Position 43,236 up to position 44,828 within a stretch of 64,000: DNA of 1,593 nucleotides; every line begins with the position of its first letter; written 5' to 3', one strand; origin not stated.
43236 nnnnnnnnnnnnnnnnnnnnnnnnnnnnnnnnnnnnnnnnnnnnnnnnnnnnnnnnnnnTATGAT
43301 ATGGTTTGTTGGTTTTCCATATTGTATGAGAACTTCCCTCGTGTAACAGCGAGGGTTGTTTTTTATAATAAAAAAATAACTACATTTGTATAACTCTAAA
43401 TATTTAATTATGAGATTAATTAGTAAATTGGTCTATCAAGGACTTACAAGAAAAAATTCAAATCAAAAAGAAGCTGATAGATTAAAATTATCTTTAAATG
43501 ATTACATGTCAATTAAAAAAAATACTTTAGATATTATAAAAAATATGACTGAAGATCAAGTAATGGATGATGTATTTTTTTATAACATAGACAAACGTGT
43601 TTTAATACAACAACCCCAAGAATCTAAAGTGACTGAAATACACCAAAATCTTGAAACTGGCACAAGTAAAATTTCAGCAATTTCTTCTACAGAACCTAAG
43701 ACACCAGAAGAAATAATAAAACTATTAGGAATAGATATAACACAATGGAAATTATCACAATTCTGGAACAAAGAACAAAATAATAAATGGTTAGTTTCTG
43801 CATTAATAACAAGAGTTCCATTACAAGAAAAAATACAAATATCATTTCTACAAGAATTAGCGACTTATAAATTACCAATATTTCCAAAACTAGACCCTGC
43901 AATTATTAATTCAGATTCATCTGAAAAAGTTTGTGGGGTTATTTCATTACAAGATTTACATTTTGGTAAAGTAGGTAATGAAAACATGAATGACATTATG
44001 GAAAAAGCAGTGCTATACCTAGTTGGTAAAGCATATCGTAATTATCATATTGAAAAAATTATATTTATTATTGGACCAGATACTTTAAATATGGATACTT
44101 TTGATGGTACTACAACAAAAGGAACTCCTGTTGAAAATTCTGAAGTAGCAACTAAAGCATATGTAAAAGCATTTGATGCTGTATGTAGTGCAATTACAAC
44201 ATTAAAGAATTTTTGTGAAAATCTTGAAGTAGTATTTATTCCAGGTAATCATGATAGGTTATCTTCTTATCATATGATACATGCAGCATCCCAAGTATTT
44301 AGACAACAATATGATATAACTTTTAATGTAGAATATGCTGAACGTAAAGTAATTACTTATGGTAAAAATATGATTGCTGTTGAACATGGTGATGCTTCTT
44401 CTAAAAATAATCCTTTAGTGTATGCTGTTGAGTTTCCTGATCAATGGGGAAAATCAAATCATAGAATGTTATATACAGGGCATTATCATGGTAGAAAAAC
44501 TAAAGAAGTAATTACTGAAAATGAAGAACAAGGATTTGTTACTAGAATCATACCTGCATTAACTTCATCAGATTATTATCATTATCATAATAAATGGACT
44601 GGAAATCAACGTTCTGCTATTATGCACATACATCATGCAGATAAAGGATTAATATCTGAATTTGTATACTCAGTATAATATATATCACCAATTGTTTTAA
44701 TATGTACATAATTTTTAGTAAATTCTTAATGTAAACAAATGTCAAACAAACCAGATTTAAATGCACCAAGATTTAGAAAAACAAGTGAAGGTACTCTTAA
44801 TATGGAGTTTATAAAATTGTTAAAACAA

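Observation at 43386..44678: A calcineurin-like metallophosphoesterase is encoded in the middle of the fiber/baseplate gene cluster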

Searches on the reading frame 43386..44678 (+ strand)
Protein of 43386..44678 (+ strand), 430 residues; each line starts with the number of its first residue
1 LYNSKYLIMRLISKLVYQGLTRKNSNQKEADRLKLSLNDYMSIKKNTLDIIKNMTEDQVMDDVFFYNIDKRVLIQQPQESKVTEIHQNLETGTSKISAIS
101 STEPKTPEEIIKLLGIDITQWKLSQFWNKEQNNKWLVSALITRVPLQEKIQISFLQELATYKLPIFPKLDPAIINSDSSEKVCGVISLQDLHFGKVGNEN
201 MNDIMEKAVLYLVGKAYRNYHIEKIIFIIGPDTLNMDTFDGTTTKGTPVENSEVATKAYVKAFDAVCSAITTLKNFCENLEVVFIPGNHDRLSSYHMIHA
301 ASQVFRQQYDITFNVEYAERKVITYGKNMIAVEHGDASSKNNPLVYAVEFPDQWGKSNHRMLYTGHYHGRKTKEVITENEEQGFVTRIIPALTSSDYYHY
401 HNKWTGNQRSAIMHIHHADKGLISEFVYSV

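Call 3: search_protein_families(library=pfam, proteins=[window:43386-44678:+], max_evalue=0.01)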
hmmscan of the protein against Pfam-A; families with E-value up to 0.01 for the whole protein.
window:43386-44678:+ (430 aa): 1 family
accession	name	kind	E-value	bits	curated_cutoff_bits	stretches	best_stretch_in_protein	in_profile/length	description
PF12850.12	Metallophos_2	-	0.00046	20.7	27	1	268-374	37-123/154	Calcineurin-like phosphoesterase superfamily domain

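Call 4: search_protein_families(library=phrogs, proteins=[window:43386-44678:+], max_evalue=0.01)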
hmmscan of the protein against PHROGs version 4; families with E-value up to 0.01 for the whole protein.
window:43386-44678:+ (430 aa): 5 families
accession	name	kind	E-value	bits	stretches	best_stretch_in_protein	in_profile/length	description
phrog_704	-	DNA, RNA and nucleotide metabolism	1.3e-49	170.3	1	25-430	21-386/390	DNA repair exonuclease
phrog_20762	-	unknown function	2.7e-12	48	1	313-429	3-114/117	-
phrog_284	-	DNA, RNA and nucleotide metabolism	3.7e-11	43.6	1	177-421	125-385/398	exonuclease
phrog_21891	-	unknown function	2.2e-10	42.3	1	298-387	8-91/130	-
phrog_547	-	other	0.0055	16.8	0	276-374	97-172/245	phosphoesterase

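Call 5: search_dna_similar(query=window:43386-44678:+, collection=phages, mode=protein, max_rows=30)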
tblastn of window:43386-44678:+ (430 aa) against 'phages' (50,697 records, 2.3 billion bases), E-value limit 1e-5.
Records with a match: 845; places in all: 845; records where one place covers at least 80% of the query: 10.
Best place of each record, by identity: <60% 845.
By first word of the organism name: Klebsiella 391; Escherichia 215; Flavobacterium 28; Shigella 28; Rhodobacter 23; Lactobacillus 22; Salmonella 22; Citrobacter 15; Campylobacter 13; Streptococcus 8; and 32 more.
By host as written in the record: Klebsiella pneumoniae 190; - 102; Escherichia coli 43; Escherichia coli DSM 12242 43; Escherichia coli K-12 MG1655 29; Rhodobacter capsulatus YW1 23; Flavobacterium sp. LMO9 15; Escherichia coli K-12 15; and 203 more.
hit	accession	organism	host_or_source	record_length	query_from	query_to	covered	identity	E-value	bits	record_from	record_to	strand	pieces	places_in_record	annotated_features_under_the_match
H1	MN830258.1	Lactobacillus phage JNU_P9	Lactobacillus paracasei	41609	12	405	92%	27.2%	6e-22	104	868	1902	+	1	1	hypothetical protein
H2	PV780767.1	Leuconostoc phage phiLM33_01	Leuconostoc mesenteroides WIKIM 33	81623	8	375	86%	27.3%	1e-20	100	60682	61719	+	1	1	hypothetical protein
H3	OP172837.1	Streptococcus phage SG586P3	Streptococcus pasteurianus DA586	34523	12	409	93%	23.8%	2e-10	69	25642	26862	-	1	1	hypothetical protein (x2)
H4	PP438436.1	Leptolyngbya phage Lbo-JY46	Leptolyngbya boryana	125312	50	430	89%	23.5%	6e-20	99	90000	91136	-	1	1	hypothetical protein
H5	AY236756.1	Lactobacillus phage phiJL-1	commercial cucumber fermentation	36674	103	426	75%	27.4%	5e-15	83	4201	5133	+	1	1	hypothetical protein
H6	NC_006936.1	Lactobacillus phage phiJL-1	Lactobacillus plantarum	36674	103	426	75%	27.4%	5e-15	83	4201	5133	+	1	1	DNA repair exonuclease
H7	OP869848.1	Lacticaseibacillus phage R23.9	Lacticaseibacillus rhamnosus LMG 23277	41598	106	405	70%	29.3%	8e-23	107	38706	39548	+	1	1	hypothetical protein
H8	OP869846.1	Lacticaseibacillus phage R18.1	Lacticaseibacillus rhamnosus LMG 19717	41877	106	405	70%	29.3%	8e-23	107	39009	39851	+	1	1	hypothetical protein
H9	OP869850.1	Lacticaseibacillus phage R24.2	Lacticaseibacillus rhamnosus LMG 23327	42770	106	405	70%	29.3%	2e-22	106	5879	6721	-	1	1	hypothetical protein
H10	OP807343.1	Lacticaseibacillus phage P7.1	Lacticaseibacillus paracasei LMG 19719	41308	106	405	70%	29.3%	1e-21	103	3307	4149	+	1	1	hypothetical protein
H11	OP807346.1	Lacticaseibacillus phage R9.1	Lacticaseibacillus casei LMG 23550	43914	106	405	70%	29.3%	1e-21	103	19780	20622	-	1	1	hypothetical protein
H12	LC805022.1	Lactobacillus phage phiLpTT2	Lactiplantibacillus plantarum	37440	67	426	84%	24.4%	3e-10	69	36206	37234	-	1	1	no functional annotation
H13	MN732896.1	Elizabethkingia phage TCUEAP1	Elizabethkingia anophelis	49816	115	428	73%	27.7%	2e-21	103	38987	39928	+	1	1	LysR family transcriptional regulator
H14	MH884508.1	Bacillus phage vB_BcoS-136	Bacillus cohnii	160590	81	409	77%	26.4%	2e-18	94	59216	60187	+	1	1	hypothetical protein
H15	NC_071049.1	Bacillus phage vB_BcoS-136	Bacillus cohnii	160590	81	409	77%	26.4%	2e-18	94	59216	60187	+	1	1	hypothetical protein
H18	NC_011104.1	Lactobacillus phage Lrm1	Lactobacillus rhamnosus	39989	106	405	70%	28.7%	5e-21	101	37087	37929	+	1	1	DNA repair exonuclease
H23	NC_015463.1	Synechococcus phage S-CBS2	Synechococcus sp. CB0204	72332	87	428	80%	24.7%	5e-23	107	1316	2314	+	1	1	DNA repair exonuclease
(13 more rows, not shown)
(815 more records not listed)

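Call 9: search_solved_structures(query=window:43386-44678:+, max_evalue=1, show_alignments=2)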
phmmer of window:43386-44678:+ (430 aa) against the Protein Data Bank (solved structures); distinct sequences matched with E-value up to 1: 0.

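Call 10: find_homologous_proteins(query=window:43386-44678:+)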
Query window:43386-44678:+ (430 aa): 1133 proteins with E <= 0.001 among 4586 candidates; the best 120 are listed.
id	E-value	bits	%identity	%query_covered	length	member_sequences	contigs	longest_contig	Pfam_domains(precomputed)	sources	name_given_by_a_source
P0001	2.5e-259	878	91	98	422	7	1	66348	-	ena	-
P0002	1.1e-235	800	83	98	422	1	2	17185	-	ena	-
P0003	1.4e-234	796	82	98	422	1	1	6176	-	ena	-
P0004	5.3e-234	795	82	98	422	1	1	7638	-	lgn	-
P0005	2.0e-233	793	82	98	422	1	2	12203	-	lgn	-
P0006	4.0e-231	785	81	98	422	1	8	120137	-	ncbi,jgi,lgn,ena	jgi:UDP-2,3-diacylglucosamine pyrophosphatase LpxH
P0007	1.0e-230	784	81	98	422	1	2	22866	-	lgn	-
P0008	1.3e-230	783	81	98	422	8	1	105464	-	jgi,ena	-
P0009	7.9e-230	781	81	98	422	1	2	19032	-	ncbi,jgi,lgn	jgi:hypothetical protein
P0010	2.7e-226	769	76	100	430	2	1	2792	-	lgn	-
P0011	3.0e-224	762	79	97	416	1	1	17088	-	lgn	-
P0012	6.3e-222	755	76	98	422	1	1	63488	-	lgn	-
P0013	8.2e-222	754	74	100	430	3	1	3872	-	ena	-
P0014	5.6e-221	752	75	98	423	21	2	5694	-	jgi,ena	jgi:hypothetical protein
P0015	1.7e-220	750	75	98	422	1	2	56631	-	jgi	-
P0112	1.8e-156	539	54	98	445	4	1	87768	-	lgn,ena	-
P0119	4.6e-147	508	54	97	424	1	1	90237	-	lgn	-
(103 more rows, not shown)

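Call 12: find_encoding_contigs(protein=P0006, flank=10000, max_places=3)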
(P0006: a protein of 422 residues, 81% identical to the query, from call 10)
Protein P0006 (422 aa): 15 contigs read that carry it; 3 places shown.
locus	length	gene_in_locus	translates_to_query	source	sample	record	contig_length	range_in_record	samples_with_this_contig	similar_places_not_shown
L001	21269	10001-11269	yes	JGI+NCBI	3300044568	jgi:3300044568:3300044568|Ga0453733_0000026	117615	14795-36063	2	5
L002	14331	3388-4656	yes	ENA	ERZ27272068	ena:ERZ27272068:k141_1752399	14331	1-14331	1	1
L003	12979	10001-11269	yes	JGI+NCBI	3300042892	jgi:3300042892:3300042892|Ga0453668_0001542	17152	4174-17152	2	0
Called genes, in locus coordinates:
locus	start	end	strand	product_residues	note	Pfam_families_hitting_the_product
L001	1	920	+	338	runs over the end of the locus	-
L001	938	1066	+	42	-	-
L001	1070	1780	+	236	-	-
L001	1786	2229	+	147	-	PF19174:DUF5856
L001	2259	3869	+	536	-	-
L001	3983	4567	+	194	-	-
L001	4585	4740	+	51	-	-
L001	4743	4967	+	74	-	-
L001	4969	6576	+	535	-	-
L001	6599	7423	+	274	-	-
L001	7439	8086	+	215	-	-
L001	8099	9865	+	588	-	-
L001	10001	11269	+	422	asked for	-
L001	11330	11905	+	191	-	-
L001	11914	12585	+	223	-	PF25702:CrAss_Ring_2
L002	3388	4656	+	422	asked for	-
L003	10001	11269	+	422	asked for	-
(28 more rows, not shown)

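Call 20: get_annotated_region(hit=H18, flank=4000)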
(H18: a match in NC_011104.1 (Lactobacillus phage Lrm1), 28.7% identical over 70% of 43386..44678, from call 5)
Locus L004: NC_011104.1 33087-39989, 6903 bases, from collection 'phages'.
description: Lactobacillus phage Lrm1, complete genome.
organism: Lactobacillus phage Lrm1 (NCBI taxid 496874)
taxonomy: Viruses; Duplodnaviria; Heunggongvirae; Uroviricota; Caudoviricetes; Larmunavirus; Larmunavirus Lrm1
host: Lactobacillus rhamnosus; source: -; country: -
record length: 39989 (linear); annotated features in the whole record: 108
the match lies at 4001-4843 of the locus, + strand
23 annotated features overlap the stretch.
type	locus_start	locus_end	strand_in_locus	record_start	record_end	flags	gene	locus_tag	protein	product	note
CDS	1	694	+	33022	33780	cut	-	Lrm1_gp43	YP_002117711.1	DNA methyltransferase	-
regulatory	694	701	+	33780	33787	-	-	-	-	ribosome_binding_site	-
CDS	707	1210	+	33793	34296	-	-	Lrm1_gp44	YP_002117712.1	hypothetical protein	-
regulatory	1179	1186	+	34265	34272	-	-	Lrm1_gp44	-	ribosome_binding_site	-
CDS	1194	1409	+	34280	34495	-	-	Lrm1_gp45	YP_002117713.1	hypothetical protein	-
regulatory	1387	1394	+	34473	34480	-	-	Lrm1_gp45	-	ribosome_binding_site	-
CDS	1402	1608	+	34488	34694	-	-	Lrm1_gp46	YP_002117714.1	hypothetical protein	-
regulatory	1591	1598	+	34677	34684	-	-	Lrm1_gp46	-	ribosome_binding_site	-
CDS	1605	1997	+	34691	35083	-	-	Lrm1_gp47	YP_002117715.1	hypothetical protein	-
regulatory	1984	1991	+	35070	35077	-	-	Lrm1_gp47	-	ribosome_binding_site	-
CDS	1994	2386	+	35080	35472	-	-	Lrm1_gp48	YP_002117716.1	YopX family protein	-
regulatory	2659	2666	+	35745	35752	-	-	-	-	ribosome_binding_site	-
CDS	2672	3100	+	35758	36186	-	-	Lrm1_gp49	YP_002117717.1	DUF1492 domain-containing protein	-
regulatory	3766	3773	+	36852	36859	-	-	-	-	ribosome_binding_site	-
CDS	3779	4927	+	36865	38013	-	-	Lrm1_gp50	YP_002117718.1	DNA repair exonuclease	-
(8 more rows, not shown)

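Call 21: get_annotated_region(hit=H13, flank=5000)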
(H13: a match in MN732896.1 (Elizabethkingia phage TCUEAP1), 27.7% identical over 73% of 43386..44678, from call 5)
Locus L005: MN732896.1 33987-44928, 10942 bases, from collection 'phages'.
description: Elizabethkingia phage TCUEAP1, complete genome.
organism: Elizabethkingia phage TCUEAP1 (NCBI taxid 2686291)
taxonomy: Viruses; Duplodnaviria; Heunggongvirae; Uroviricota; Caudoviricetes
host: Elizabethkingia anophelis; source: -; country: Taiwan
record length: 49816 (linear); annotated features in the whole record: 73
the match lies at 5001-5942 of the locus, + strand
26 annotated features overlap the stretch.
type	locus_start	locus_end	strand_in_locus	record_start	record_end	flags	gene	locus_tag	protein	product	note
CDS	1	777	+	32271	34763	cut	-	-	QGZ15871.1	virulence-associated protein E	-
CDS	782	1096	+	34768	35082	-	-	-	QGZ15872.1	nuclease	-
CDS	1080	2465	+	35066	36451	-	-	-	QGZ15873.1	DEAD/DEAH box helicase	-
CDS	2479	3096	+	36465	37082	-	-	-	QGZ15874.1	hypothetical protein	TCUEAP1_39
CDS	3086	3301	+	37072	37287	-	-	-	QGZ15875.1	hypothetical protein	TCUEAP1_40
CDS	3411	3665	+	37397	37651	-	-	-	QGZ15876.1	hypothetical protein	TCUEAP1_41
CDS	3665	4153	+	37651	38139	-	-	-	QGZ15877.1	hypothetical protein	TCUEAP1_42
CDS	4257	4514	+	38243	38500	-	-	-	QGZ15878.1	hypothetical protein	TCUEAP1_43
CDS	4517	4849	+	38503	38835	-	-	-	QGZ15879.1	hypothetical protein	TCUEAP1_44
CDS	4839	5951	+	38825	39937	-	-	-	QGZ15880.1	LysR family transcriptional regulator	-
CDS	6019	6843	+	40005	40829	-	-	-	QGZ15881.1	hypothetical protein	TCUEAP1_46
CDS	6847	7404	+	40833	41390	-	-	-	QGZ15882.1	hypothetical protein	TCUEAP1_47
CDS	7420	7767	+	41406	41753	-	-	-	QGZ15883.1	hypothetical protein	TCUEAP1_48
CDS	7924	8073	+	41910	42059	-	-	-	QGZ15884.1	hypothetical protein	TCUEAP1_49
CDS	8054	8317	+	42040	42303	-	-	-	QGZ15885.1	hypothetical protein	TCUEAP1_50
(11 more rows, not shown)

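Call 26: search_protein_families(library=ncbifam, proteins=[window:43410-44678:+], max_evalue=0.1)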
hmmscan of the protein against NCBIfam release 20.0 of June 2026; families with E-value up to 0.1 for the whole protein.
window:43410-44678:+ (422 aa): 1 family
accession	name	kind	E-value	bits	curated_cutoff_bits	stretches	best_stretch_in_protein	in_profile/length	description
TIGR04123.1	P_estr_lig_assc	hypoth_equivalog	0.056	12.8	150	0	260-297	87-123/207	ligase-associated DNA damage response endonuclease PdeM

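Call 32: predict_structure(alignment_id=A1)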
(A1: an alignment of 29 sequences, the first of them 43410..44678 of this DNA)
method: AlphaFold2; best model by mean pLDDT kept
length: 422 residues; sequences in the alignment: 29
mean_pLDDT: 77.1   pTM: 0.62
mean pLDDT of the five models: 77.1, 75.3, 69.6, 69.2, 67.1
residues with pLDDT >= 90: 96; 70-90: 220; 50-70: 66; < 50: 40
segments of 3 or more residues with pLDDT < 50: 67-73, 360-374, 385-398
pLDDT, mean of each block of 10 residues (from residue 1): 82 76 82 82 75 83 59 56 75 81 79 79 83 72 70 73 58 91 84 90 91 93 83 71 81 93 92 88 78 90 90 92 74 68 91 72 42 52 50 39 89 91 77
secondary structure, 60 per line:
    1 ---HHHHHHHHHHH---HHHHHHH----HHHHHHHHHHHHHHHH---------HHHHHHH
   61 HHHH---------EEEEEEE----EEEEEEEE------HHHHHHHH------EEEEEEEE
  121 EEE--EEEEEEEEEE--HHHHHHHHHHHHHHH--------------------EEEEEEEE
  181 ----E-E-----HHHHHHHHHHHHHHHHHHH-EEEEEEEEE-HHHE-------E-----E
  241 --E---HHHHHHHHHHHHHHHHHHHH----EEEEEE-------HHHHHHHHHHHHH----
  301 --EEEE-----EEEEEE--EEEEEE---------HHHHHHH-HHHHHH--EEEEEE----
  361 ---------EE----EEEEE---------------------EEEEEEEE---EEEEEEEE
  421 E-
elements in order: H4-14 H18-24 H29-44 H54-64 E74-80 E85-92 H99-106 E113-123 E126-135 H138-152 E173-180 H193-211 E213-221 H247-266 E271-276 H284-296 E303-306 E312-317 E320-325 H335-341 H343-348 E351-356 E376-380 E402-409 E413-421

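Call 34: search_protein_representatives(alignment_id=A1)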
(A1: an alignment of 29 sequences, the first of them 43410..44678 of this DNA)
Query: 29 sequences, 426 profile positions. Proteins with E-value up to 0.001 (for the whole library): 4687; up to 1e-10: 3298; up to 1e-30: 522. The best 150 are listed.
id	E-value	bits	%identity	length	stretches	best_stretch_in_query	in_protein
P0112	2.8e-209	711.6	-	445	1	1-425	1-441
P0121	1.4e-158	544.5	-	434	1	1-426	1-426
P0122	2.1e-156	537.3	-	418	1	4-426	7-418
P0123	4.8e-156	536.2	-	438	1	6-423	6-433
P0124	1.8e-144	498.0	-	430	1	2-426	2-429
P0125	2.1e-144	497.8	-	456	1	1-425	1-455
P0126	1.0e-143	495.6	-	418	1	1-426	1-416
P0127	4.4e-143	493.5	-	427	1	6-423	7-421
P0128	1.4e-140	485.3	-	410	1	1-426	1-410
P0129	8.1e-139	479.4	-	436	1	4-425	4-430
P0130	1.4e-137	475.4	-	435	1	12-419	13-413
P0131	3.3e-131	454.4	-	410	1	13-425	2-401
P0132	1.6e-125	435.6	-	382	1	72-423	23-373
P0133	2.6e-119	415.2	-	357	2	143-426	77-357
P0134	7.2e-118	410.4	-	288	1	150-425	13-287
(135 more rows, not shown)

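Call 37: find_encoding_contigs(protein=P0119, flank=10000, max_places=2)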
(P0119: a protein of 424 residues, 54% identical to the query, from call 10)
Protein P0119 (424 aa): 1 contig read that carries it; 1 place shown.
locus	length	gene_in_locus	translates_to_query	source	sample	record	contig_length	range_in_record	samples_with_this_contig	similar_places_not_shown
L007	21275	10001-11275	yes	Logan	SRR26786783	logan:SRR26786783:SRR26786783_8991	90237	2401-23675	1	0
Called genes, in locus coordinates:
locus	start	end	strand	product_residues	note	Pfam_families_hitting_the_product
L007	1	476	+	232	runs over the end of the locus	-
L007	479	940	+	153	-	PF19174:DUF5856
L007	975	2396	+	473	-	-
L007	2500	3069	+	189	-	-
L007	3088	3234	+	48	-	-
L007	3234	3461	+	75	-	-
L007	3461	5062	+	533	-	-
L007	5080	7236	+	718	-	-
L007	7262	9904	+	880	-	-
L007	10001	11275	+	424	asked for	-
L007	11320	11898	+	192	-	-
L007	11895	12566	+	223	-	PF25702:CrAss_Ring_2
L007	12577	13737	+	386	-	PF24228:CrAss_Ring_1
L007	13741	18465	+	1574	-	-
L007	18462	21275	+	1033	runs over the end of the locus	-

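Call 38: find_encoding_contigs(protein=P0112, flank=10000, max_places=2)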
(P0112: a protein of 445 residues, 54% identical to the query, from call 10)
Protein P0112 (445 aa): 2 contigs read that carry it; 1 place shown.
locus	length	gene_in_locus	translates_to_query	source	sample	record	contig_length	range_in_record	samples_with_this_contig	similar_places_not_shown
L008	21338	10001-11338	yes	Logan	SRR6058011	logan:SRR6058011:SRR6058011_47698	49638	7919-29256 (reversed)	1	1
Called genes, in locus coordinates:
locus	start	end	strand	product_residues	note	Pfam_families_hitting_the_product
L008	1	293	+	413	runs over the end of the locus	-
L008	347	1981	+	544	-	PF23898:Crass_capsid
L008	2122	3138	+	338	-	-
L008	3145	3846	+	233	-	-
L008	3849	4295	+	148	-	PF19174:DUF5856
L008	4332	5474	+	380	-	-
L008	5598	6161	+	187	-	-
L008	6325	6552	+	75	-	-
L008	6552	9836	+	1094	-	PF18911:PKD_4 (faint), PF00092:VWA, PF22352:K319L-like_PKD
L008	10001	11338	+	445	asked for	-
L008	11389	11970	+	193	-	-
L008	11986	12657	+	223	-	PF25702:CrAss_Ring_2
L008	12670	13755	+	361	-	PF24228:CrAss_Ring_1 (weak)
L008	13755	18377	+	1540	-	-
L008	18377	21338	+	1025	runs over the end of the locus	PF01476:LysM, PF01510:Amidase_2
